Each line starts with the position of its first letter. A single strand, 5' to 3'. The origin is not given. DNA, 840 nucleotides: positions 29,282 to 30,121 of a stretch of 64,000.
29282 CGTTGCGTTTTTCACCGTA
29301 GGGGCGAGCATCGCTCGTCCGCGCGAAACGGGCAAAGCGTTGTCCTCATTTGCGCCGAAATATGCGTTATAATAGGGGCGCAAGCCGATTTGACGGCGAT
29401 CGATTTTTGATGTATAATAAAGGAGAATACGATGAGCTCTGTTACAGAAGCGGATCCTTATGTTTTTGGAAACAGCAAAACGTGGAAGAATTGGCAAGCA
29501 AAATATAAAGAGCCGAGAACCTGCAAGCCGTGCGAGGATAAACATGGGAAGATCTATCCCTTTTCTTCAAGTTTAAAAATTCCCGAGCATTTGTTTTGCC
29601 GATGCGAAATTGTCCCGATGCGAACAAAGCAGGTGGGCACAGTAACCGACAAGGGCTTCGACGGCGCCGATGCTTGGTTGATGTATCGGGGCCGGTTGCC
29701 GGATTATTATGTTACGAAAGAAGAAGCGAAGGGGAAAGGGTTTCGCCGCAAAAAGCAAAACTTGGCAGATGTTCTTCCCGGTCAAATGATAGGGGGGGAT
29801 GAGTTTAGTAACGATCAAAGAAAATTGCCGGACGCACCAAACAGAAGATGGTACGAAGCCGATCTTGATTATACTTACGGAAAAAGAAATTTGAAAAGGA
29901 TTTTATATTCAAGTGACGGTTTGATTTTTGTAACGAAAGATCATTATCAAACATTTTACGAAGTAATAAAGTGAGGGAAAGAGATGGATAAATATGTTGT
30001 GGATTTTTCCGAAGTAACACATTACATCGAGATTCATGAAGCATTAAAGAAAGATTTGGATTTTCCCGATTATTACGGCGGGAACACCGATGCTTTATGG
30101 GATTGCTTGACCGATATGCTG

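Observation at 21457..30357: Three stand-alone mini-MuF-barnase + barstar cassettes with conserved ends, a hypervariable core and their own promoter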

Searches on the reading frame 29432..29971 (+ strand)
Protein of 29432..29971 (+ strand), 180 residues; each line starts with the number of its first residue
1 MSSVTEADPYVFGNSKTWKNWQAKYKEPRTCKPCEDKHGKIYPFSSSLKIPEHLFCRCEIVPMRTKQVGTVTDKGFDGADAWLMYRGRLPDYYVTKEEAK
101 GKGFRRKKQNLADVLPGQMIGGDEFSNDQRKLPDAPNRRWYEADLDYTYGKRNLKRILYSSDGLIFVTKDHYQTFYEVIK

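Call 6: search_protein_families(library=pfam, proteins=[window:29432-29971:+], max_evalue=0.1)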
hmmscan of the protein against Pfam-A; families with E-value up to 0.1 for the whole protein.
window:29432-29971:+ (180 aa): 2 families
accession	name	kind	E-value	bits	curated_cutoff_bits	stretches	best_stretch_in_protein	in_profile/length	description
PF00545.25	Ribonuclease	-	1.5e-09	38.7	24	1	88-177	12-96/98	ribonuclease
PF04233.19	Phage_Mu_F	-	0.00057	21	29.6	1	20-60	68-111/112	Phage Mu protein F like protein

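Call 11: find_homologous_proteins(query=window:29432-29971:+)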
Query window:29432-29971:+ (180 aa): 283 proteins with E <= 0.001 among 310 candidates; the best 120 are listed.
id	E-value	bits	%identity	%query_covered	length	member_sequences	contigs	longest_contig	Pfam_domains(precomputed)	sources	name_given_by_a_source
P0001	4.4e-123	426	100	100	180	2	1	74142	PF00545.26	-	-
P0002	2.8e-92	325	76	100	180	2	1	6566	-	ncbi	-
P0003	3.9e-86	305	73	100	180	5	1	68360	PF00545.26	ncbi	-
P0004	7.7e-82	291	68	100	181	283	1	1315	PF00545.26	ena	-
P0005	8.6e-82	291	68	100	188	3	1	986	PF00545.26,PF04233.20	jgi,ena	-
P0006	2.4e-81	290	70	96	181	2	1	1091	PF00545.26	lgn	-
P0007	8.6e-81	288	68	96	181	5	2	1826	PF00545.26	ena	-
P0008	1.5e-80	287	70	96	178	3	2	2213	PF00545.26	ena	-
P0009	2.1e-80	287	73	93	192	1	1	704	PF00545.26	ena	-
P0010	1.3e-79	284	68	100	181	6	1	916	PF00545.26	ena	-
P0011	1.5e-79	284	67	100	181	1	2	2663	PF00545.26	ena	-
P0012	5.9e-79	282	66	100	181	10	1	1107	PF00545.26,PF04233.20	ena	-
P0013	9.8e-79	281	70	93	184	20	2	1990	PF00545.26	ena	-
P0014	1.1e-78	281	66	100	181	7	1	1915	PF00545.26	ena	-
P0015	1.6e-78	281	71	93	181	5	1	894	PF00545.26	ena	-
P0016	4.8e-78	279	69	96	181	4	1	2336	PF00545.26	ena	-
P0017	2.4e-77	277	64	100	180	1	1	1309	PF00545.26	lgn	-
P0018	6.4e-77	275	63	100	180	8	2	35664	PF00545.26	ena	-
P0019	7.8e-77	275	66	100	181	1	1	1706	PF00545.26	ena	-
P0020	8.8e-75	268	64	100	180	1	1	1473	PF04233.20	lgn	-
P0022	1.2e-74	268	63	100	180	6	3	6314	PF00545.26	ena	-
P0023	4.4e-74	266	63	100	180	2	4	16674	PF00545.26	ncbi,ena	-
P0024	1.2e-73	265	63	100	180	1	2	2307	PF00545.26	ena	-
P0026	3.3e-73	263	62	100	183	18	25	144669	PF00545.26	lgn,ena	-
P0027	2.4e-72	261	62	100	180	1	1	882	PF00545.26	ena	-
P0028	2.4e-72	261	62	98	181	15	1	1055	PF00545.26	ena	-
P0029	2.4e-72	260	62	100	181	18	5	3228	PF00545.26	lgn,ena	-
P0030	1.1e-71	258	63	100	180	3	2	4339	PF00545.26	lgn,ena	-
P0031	1.2e-71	258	62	96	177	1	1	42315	PF00545.26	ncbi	-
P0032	2.9e-71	257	59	100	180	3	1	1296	PF00545.26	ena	-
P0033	2.9e-71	257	61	100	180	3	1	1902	PF00545.26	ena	-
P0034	3.5e-71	257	61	100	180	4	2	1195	PF00545.26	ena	-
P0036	5.9e-71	256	63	96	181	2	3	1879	PF00545.26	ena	-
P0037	8.7e-71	255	61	100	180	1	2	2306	PF00545.26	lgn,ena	-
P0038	5.0e-70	253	61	100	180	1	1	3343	PF00545.26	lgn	-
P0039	5.5e-70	253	63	96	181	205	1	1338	PF04233.20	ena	-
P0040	5.8e-70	253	61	100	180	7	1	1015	PF00545.26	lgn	-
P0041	7.8e-70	252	62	99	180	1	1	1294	PF00545.26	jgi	jgi:hypothetical protein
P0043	1.2e-69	252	59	100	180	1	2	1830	PF00545.26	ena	-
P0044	1.8e-69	251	64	93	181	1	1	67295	PF00545.26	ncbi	-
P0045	2.5e-69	251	62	96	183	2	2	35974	PF00545.26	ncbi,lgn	-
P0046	3.5e-69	250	60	100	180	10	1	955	PF00545.26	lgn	-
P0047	8.4e-69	249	62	96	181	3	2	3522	PF00545.26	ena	-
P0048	1.0e-68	249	62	99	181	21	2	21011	PF00545.26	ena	-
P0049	1.1e-68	249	61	100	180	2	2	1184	PF00545.26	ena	-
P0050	1.2e-68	248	60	99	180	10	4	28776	PF00545.26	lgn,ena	-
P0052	5.8e-68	246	60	100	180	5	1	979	PF00545.26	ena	-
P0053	8.1e-68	246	62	99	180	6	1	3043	PF00545.26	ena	-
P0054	2.4e-67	244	60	100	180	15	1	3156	PF00545.26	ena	-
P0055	5.1e-67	243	69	84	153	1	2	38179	PF00545.26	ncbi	-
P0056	6.3e-67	243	63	93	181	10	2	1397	PF00545.26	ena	-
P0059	1.5e-65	238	63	93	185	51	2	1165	PF00545.26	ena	-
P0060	1.8e-65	238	61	96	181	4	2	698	PF00545.26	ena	-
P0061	2.0e-65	238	59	98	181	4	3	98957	PF00545.26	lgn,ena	-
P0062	2.0e-65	238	61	96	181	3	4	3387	PF00545.26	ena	-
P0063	4.5e-65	237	61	93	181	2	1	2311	PF00545.26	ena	-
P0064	5.5e-65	236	60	96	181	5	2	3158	PF00545.26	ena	-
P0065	7.4e-65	236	63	93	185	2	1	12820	PF00545.26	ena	-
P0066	1.7e-64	235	66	83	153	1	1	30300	PF00545.26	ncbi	-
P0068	7.9e-64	233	59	100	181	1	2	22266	PF00545.26,PF04233.20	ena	-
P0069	1.3e-63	232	60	93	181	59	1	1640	PF00545.26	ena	-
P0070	3.3e-63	231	56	98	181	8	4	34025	PF00545.26,PF04233.20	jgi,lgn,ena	jgi:uncharacterized protein with gpF-like domain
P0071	4.3e-63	230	59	100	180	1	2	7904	PF00545.26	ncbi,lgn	-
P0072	5.2e-63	230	62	93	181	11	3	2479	-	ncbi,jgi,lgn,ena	jgi:hypothetical protein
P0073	1.5e-62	229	58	100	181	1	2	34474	PF00545.26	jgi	-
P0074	4.0e-62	227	56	100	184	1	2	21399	PF00545.26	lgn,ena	-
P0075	1.1e-61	226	58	95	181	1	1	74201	PF00545.26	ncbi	-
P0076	1.5e-61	225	61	88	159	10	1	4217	PF00545.26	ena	-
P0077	4.5e-61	224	56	96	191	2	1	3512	PF00545.26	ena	-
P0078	7.2e-61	223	59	96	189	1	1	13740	PF00545.26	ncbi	-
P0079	1.6e-59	219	79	66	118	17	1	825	PF00545.26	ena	-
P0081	6.5e-59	217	56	98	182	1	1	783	PF00545.26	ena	-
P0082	2.2e-58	215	58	96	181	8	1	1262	PF00545.26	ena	-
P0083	7.1e-58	213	79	64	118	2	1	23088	PF00545.26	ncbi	-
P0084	1.2e-57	213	56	95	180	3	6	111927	PF00545.26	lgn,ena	-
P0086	4.3e-56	207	55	94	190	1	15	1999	PF00545.26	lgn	-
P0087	4.6e-56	207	53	96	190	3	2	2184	PF00545.26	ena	-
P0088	5.3e-56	207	53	96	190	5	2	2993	PF00545.26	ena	-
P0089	5.9e-56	207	57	93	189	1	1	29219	PF00545.26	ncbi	-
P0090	6.2e-56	207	53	96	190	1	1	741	PF00545.26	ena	-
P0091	2.9e-55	205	57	93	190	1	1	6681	PF00545.26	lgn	-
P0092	4.3e-55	204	54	94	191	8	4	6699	PF00545.26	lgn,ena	-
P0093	4.8e-55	204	55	96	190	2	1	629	PF00545.26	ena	-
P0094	6.5e-55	204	53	96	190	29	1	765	PF00545.26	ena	-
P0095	7.0e-55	204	52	100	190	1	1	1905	PF00545.26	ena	-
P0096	7.9e-55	203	55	96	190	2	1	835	PF00545.26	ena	-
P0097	1.0e-54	203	54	96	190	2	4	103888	PF00545.26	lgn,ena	-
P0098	1.1e-54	203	55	96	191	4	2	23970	PF00545.26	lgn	-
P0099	1.2e-54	203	54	93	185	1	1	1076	PF00545.26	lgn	-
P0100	1.2e-54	203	55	95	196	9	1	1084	PF00545.26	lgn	-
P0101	1.3e-54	203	56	93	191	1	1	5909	PF00545.26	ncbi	-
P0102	1.6e-54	202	54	97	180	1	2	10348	PF00545.26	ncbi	-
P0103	2.9e-54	202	51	96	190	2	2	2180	PF00545.26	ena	-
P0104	3.2e-54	201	54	96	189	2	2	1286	PF00545.26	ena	-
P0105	3.3e-54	201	53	94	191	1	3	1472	PF00545.26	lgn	-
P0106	3.6e-54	201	51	93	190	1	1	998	PF00545.26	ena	-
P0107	4.4e-54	201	57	92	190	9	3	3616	PF00545.26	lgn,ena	-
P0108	5.8e-54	201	55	96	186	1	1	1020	PF00545.26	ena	-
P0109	8.2e-54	200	53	96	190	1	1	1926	PF00545.26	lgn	-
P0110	1.1e-53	200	52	97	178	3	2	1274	PF00545.26,PF04233.20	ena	-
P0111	1.4e-53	199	54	93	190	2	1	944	PF00545.26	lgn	-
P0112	1.5e-53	199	54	93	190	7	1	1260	PF00545.26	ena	-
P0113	1.6e-53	199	56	93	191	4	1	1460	PF00545.26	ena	-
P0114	1.7e-53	199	54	96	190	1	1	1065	PF00545.26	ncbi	-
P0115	1.9e-53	199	56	93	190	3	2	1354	PF00545.26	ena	-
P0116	2.8e-53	198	51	96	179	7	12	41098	PF00545.26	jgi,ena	-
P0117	3.1e-53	198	52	96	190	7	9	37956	PF00545.26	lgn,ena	-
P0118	3.2e-53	198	74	66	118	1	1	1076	PF00545.26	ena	-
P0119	3.4e-53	198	51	96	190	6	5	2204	PF00545.26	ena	-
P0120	4.3e-53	198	53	96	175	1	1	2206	PF00545.26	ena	-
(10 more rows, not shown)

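Call 16: find_encoding_contigs(protein=P0026, flank=10000, max_places=6)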
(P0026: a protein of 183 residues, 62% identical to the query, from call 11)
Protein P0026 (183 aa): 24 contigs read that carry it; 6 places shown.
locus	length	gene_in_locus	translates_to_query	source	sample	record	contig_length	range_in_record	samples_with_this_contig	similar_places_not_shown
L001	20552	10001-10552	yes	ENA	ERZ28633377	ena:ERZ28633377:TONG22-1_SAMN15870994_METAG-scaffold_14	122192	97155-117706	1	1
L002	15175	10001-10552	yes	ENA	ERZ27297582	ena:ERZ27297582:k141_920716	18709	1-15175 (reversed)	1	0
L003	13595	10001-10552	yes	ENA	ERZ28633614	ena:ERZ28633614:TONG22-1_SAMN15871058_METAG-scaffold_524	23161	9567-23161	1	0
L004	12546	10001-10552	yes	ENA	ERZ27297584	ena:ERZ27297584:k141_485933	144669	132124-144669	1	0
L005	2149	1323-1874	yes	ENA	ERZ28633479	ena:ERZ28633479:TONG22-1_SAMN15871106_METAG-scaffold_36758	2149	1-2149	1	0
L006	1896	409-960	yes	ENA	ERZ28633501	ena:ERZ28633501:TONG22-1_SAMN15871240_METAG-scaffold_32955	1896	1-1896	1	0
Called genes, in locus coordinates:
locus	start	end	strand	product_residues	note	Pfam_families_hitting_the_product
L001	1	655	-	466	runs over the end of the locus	PF07690:MFS_1, PF13347:MFS_2, PF12832:MFS_1_like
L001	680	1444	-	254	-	PF01261:AP_endonuc_2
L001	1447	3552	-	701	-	-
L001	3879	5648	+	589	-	PF09479:Flg_new (weak), PF13306:LRR_5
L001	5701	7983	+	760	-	PF08531:Bac_rhamnosid_N, PF05592:Bac_rhamnosid, PF17389:Bac_rhamnosid6H, PF17390:Bac_rhamnosid_C (weak)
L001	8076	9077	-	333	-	-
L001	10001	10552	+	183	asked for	PF00545:Ribonuclease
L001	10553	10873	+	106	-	PF01337:Barstar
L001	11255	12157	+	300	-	PF12799:LRR_4 (faint)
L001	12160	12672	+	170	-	PF10898:DUF2716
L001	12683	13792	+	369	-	PF14300:DMP19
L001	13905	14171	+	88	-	-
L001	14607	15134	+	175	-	-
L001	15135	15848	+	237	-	PF02661:Fic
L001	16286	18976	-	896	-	-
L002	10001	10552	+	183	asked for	PF00545:Ribonuclease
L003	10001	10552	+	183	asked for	PF00545:Ribonuclease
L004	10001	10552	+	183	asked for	PF00545:Ribonuclease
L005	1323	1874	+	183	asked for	PF00545:Ribonuclease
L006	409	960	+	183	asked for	PF00545:Ribonuclease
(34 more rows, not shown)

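Call 27: search_solved_structures(query=window:29432-29971:+, max_evalue=1, show_alignments=2)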
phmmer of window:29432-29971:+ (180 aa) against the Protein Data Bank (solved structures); distinct sequences matched with E-value up to 1: 37.
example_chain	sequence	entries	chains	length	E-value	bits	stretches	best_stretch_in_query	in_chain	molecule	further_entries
2za4_A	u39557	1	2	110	4.1e-31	111.3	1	75-177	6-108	Ribonuclease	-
1x1y_A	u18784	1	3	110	7.5e-31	110.4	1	75-177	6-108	Ribonuclease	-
1a2p_A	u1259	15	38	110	8.1e-31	110.3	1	75-177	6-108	BARNASE | PROTEIN (BARNASE) | BARNASE (G SPECIFIC ENDONUCLEASE)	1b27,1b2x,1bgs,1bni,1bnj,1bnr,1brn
2f4y_A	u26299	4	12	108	8.6e-31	110.2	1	75-177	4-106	Ribonuclease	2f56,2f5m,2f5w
1bsa_A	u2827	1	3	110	1.1e-30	109.8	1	75-177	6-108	BARNASE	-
1bsd_A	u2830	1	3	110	1.1e-30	109.8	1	75-177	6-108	BARNASE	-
1bsb_A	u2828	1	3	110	1.1e-30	109.8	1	75-177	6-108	BARNASE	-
1bsc_A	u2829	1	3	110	1.1e-30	109.8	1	75-177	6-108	BARNASE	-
1bse_A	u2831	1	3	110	2.1e-30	108.9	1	75-177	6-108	BARNASE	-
1ban_A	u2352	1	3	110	2.1e-30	108.9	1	75-177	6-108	BARNASE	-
1bri_A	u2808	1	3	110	2.2e-30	108.9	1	75-177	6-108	BARNASE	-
1bne_A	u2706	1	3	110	2.7e-30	108.6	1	75-177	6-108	BARNASE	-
1bao_A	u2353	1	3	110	2.9e-30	108.5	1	75-177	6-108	BARNASE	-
1brh_A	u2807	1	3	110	3.5e-30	108.2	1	75-177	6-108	BARNASE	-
7mrx_A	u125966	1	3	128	3.6e-30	108.2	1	75-177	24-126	Ribonuclease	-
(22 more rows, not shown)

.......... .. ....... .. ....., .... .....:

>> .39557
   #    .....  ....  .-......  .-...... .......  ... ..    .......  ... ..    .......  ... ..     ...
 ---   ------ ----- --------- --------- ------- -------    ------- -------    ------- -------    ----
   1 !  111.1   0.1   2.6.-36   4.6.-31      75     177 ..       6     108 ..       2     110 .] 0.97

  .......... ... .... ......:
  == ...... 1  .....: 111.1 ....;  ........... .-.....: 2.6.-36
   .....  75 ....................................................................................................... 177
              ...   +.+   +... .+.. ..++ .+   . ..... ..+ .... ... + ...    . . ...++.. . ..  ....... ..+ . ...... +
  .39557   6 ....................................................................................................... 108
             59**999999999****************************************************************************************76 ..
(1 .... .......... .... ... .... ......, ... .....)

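Call 31: find_related_loci(query=A2, collection=genome_contigs, flank=10000)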
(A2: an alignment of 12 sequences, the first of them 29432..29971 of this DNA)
Query A2 (180 aa) in genome_contigs; peptide patterns used: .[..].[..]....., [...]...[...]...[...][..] (x = any residue, [..] = any of these).
597 stretches matched a pattern (row limit reached: there are more); 555 encode a relative of the query (tblastn E <= 1e-3); the best 80 are kept; 80 distinct loci.
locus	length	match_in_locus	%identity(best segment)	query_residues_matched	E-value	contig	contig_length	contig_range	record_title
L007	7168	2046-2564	71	8-180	4e-83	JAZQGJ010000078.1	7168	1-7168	MAG: Eubacteriales bacterium isolate T1900044631_TS20190097.MAGScoT_cleanbin_000004 SGB_1033_k141_2008016, whole genome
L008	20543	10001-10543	67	1-180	1e-81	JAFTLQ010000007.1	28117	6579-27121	MAG: Clostridia bacterium isolate RGIG3931 Roe_deer_Cecum-3__c659, whole genome shotgun sequence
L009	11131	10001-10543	62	1-180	5e-74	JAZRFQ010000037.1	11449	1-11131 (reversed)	MAG: Eubacteriales bacterium isolate T1900045494_YK20190188.MAGScoT_cleanbin_000049 SGB_7413_k141_503329, whole genome s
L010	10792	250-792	62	1-180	9e-74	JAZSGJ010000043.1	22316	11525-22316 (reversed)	MAG: Eubacteriales bacterium isolate T1900044578_TS20190044.MAGScoT_cleanbin_000070 SGB_536_k141_2287918, whole genome s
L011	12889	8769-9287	64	8-180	6e-74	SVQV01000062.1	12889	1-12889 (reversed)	MAG: Oscillospiraceae bacterium isolate SIG626 NODE_22818_length_12889_cov_1.767199, whole genome shotgun sequence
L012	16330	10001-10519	62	8-180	5e-73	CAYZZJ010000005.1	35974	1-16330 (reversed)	MAG TPA_asm: uncultured Ruminococcus sp. isolate SRP315200_co1_669 genome assembly, contig: NODE_1524_length_35974_cov_1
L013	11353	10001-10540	59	1-180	3e-70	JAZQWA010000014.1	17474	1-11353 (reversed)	MAG: Eubacteriales bacterium isolate T1900045166_TC20190160.MAGScoT_cleanbin_000043 SGB_5151_k141_355491, whole genome s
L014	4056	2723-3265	58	1-180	2e-68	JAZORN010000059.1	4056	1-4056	MAG: Clostridia bacterium isolate T1900045556_YK20190250.MAGScoT_cleanbin_000020 SGB_7898_k141_570897, whole genome shot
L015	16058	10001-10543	58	1-180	2e-67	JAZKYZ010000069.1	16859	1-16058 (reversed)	MAG: Eubacteriales bacterium isolate T1900045094_TC20190088.MAGScoT_cleanbin_000002 SGB_4727_k141_665309, whole genome s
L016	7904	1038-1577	59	1-180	1e-66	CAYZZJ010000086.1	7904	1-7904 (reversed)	MAG TPA_asm: uncultured Ruminococcus sp. isolate SRP315200_co1_669 genome assembly, contig: NODE_21660_length_7904_cov_1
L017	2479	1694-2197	62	13-180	7e-68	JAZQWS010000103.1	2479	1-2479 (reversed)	MAG: Eubacteriales bacterium isolate T1900045165_TC20190159.MAGScoT_cleanbin_000013 SGB_5118_k141_4041450, whole genome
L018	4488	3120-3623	58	13-180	2e-66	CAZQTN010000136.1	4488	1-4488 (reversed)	MAG TPA_asm: uncultured Ruminococcus sp. isolate SRP315200_co1_628 genome assembly, contig: NODE_49658_length_4488_cov_1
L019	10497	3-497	59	16-180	2e-64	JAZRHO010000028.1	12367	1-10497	MAG: Eubacteriales bacterium isolate T1900045480_YK20190174.MAGScoT_cleanbin_000017 SGB_7315_k141_2304628, whole genome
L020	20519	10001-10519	55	4-178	3e-57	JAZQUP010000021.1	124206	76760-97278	MAG: Candidatus Avispirillum sp. isolate T1900045180_TC20190176.MAGScoT_cleanbin_000017 SGB_5230_k141_46211, whole genom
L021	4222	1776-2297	51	8-180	1e-56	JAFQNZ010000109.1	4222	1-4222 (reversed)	MAG: Clostridia bacterium isolate RGIG1993 Goat_Colon-1__c320904, whole genome shotgun sequence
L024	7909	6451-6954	54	13-178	2e-56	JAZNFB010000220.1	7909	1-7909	MAG: Candidatus Flemingiibacterium sp. isolate T1900044715_TS20190181.MAGScoT_cleanbin_000068 SGB_1872_k141_2216297, who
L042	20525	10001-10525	50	5-179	1e-52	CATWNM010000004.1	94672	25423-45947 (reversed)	MAG TPA_asm: uncultured Eubacteriales bacterium isolate ERR9578210_bin.27_MetaWRAP_v1.3_MAG genome assembly, contig: ERZ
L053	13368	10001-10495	52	15-179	4e-50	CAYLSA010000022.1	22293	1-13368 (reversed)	MAG TPA_asm: uncultured Oscillospiraceae bacterium isolate SRP350583_co1_53 genome assembly, contig: NODE_3980_length_22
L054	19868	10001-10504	49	13-179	9e-50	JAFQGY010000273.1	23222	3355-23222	MAG: Clostridia bacterium isolate RGIG1810 Goat_Cecum-5__c427843, whole genome shotgun sequence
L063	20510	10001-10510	50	13-179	7e-49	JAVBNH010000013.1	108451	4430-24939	MAG: Oscillospiraceae bacterium isolate EPI_MAG_00074 c_000002671705, whole genome shotgun sequence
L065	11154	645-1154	49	11-179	2e-48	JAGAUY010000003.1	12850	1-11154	MAG: Oscillospiraceae bacterium isolate RGIG8797 Water_deer_Colon.Co__c23787, whole genome shotgun sequence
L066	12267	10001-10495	47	15-178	4e-48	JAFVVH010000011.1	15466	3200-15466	MAG: Oscillospiraceae bacterium isolate RGIG5427 Sheep_Colon-4__c68692, whole genome shotgun sequence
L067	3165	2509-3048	46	1-179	1e-47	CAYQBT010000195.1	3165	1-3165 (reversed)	MAG TPA_asm: uncultured Lachnospiraceae bacterium isolate SRP315200_co1_709 genome assembly, contig: NODE_81168_length_3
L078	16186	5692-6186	49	15-178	3e-46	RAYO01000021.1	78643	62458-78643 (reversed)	Bacterium 1xD42-67 strain 1xD42-67 Scaffold13_1, whole genome shotgun sequence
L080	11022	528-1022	48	15-178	4e-46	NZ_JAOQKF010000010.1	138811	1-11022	Muriventricola aceti strain H5_61 .14207_7_60.10, whole genome shotgun sequence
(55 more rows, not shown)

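Call 36: search_protein_families(library=pfam, alignment_id=A3, max_evalue=0.0001)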
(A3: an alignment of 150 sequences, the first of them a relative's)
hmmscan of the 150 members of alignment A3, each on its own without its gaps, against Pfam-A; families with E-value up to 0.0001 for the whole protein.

A. member 1, L001:11255-12154:+ (300 aa): 1 family
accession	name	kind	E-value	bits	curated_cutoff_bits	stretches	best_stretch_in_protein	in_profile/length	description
PF12799.13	LRR_4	-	1.3e-06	28.9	27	0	129-152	20-43/44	Leucine Rich repeats (2 copies)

B. families by the number of members that match (of 150 scanned): 162 families (the first 25 are shown)
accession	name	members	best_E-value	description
PF01381.28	HTH_3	4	4e-17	Helix-turn-helix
PF00933.27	Glyco_hydro_3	3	1.8e-61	Glycosyl hydrolase family 3 N terminal domain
PF12833.13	HTH_18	3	2e-22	Helix-turn-helix domain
PF00165.29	HTH_AraC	3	5.8e-19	Bacterial regulatory helix-turn-helix proteins, AraC family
PF04055.27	Radical_SAM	3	2.7e-17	Radical SAM superfamily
PF02311.25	AraC_binding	3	3.3e-13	AraC-like ligand binding domain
PF02901.20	PFL-like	2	3.4e-247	Pyruvate formate lyase-like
PF01915.27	Glyco_hydro_3_C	2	6.6e-56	Glycosyl hydrolase family 3 C-terminal domain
PF00106.31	adh_short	2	1.4e-43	short chain dehydrogenase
PF13561.12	adh_short_C2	2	2.7e-39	Enoyl-(Acyl carrier protein) reductase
PF04231.19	Endonuclease_1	2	8e-37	Endonuclease I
PF01228.26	Gly_radical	2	7.7e-36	Glycine radical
PF00589.27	Phage_integrase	2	4.1e-30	Phage integrase family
PF01757.29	Acyl_transf_3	2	1.4e-25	Acyltransferase domain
PF00702.32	Hydrolase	2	7.5e-24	haloacid dehalogenase-like hydrolase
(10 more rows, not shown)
